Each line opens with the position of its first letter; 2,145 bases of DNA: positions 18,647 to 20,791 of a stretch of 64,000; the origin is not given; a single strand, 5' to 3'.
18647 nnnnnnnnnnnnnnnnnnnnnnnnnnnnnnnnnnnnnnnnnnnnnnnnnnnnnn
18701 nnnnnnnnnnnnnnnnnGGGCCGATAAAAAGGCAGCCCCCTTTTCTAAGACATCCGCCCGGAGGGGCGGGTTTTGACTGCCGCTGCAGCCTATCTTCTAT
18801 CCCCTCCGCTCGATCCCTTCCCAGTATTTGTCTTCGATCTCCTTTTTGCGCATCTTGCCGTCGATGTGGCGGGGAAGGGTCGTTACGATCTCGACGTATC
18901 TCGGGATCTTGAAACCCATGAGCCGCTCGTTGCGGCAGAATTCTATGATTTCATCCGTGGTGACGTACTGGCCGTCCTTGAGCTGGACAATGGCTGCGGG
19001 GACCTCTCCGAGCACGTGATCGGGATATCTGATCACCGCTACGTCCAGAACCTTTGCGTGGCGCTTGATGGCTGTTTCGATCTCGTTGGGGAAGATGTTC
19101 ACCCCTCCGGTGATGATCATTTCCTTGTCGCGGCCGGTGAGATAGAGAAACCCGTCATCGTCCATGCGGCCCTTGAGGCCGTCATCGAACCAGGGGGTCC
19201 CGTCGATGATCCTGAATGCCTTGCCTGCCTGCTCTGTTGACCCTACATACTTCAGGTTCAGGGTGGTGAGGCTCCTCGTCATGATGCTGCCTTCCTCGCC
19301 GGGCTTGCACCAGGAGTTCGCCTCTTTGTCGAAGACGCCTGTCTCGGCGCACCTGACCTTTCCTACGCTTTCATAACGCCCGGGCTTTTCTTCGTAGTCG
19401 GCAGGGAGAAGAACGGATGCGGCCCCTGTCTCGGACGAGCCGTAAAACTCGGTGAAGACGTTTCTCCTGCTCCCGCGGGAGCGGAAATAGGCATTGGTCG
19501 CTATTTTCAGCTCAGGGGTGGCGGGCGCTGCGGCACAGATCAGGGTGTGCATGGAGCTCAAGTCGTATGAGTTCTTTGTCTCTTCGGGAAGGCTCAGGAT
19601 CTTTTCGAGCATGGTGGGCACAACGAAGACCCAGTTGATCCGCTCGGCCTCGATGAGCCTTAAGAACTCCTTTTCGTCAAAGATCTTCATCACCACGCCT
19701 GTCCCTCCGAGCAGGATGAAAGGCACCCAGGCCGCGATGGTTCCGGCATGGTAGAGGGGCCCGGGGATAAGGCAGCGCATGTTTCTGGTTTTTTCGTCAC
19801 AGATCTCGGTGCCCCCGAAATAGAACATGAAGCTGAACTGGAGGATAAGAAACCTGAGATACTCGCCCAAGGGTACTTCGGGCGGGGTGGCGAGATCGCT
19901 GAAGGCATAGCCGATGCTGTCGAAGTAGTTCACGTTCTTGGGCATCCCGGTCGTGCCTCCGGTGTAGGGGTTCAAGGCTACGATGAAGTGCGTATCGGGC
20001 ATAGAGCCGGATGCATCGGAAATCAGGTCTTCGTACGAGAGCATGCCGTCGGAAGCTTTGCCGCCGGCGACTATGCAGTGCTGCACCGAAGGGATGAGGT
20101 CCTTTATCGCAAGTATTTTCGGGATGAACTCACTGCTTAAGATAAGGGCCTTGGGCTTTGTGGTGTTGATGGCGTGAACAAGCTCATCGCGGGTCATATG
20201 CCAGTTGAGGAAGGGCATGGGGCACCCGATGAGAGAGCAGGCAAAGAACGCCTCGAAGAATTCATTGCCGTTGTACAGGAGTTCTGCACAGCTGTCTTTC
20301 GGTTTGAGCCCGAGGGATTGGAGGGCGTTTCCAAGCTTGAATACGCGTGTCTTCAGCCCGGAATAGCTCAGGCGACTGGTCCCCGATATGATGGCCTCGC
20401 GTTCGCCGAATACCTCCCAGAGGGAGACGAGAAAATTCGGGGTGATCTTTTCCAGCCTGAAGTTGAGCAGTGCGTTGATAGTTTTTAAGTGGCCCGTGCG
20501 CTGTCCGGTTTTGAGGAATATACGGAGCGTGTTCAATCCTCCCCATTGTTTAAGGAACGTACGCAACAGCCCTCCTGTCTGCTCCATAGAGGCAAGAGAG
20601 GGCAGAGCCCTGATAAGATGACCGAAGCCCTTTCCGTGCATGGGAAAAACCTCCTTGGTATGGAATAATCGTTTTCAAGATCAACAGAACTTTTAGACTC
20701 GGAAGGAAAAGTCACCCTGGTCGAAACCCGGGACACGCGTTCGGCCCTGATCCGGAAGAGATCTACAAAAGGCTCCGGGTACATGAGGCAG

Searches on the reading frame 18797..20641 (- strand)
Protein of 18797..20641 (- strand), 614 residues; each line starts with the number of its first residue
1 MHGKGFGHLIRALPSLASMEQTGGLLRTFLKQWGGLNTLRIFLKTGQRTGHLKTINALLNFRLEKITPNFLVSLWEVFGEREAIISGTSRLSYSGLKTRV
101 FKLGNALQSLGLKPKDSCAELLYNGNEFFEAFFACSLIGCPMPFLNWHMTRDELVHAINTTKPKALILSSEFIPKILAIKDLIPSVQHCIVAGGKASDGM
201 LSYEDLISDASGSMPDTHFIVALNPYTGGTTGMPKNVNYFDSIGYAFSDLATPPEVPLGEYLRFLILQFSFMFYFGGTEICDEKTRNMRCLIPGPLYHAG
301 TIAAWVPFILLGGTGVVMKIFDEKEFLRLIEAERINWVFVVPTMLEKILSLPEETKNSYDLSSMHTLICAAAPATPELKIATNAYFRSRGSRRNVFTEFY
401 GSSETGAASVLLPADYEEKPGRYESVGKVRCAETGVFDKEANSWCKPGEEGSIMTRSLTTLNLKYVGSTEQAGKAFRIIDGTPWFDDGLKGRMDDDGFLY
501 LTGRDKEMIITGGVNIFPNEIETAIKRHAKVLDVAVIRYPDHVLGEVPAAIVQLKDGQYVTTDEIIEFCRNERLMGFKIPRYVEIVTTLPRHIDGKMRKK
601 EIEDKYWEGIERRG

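Call 9: search_protein_families(library=pfam, proteins=[window:18797-20641:-], max_evalue=0.001)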
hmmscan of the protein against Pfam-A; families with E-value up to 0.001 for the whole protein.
window:18797-20641:- (614 aa): 2 families
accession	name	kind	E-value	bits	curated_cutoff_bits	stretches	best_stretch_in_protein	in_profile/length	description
PF00501.34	AMP-binding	-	6.4e-50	170.5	29.9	1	77-457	7-376/384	AMP-binding enzyme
PF13193.12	AMP-binding_C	-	5.2e-13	50.1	24.5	1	520-596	1-76/76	AMP-binding enzyme C-terminal domain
